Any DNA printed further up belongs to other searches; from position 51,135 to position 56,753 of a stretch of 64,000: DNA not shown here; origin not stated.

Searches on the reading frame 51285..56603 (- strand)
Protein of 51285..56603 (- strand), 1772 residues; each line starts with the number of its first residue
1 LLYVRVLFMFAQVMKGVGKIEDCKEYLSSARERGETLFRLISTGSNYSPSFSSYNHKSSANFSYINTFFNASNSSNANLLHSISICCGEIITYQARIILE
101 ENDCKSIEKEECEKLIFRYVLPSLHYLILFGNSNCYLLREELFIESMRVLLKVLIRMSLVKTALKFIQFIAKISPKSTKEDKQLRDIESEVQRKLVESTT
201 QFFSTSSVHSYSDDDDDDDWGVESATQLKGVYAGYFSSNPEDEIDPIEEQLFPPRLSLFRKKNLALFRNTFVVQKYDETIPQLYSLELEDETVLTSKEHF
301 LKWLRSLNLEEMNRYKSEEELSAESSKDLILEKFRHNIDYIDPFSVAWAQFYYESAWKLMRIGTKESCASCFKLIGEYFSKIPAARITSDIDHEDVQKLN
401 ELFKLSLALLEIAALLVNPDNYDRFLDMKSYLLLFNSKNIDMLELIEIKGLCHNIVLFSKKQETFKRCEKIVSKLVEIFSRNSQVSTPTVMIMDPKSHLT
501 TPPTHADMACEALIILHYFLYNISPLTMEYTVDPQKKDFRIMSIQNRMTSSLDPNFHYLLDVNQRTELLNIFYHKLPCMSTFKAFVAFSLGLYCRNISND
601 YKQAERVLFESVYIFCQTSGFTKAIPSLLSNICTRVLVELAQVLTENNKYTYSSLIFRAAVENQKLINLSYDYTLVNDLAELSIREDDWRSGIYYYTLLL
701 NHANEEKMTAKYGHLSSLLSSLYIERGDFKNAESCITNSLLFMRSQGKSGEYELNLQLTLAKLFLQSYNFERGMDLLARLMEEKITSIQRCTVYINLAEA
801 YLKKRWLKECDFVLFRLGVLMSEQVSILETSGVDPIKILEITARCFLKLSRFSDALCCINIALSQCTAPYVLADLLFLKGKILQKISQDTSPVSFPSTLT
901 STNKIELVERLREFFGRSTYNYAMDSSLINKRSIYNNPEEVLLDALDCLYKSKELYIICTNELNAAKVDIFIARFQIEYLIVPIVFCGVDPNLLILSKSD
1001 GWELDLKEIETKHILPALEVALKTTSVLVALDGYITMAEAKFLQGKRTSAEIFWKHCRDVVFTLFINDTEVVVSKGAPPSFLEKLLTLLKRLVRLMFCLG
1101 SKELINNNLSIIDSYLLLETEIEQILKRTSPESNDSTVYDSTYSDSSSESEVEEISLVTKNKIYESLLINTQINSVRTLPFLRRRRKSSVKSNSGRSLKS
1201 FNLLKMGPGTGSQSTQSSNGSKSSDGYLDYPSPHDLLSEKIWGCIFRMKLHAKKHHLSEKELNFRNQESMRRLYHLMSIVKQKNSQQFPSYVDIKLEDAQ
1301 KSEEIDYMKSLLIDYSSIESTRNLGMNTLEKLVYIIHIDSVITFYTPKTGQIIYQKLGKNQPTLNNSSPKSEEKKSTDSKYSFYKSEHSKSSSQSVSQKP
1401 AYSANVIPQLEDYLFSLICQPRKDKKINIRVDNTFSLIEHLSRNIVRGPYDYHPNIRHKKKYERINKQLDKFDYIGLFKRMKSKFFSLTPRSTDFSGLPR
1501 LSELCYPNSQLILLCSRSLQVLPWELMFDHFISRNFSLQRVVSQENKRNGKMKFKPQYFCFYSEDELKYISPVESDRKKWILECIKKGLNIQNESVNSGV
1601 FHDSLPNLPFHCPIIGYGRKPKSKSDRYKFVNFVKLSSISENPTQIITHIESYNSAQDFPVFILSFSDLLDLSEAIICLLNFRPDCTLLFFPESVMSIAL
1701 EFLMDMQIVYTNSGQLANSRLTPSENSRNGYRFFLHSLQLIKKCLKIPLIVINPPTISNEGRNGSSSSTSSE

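Call 10: search_protein_families(library=pfam, proteins=[window:51285-56603:-], max_evalue=0.001)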
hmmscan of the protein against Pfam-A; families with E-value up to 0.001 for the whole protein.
window:51285-56603:- (1772 aa): 0 families

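Call 31: search_solved_structures(query=window:51285-56603:-, max_evalue=0.1)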
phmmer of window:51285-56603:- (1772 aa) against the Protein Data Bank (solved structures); distinct sequences matched with E-value up to 0.1: 0.
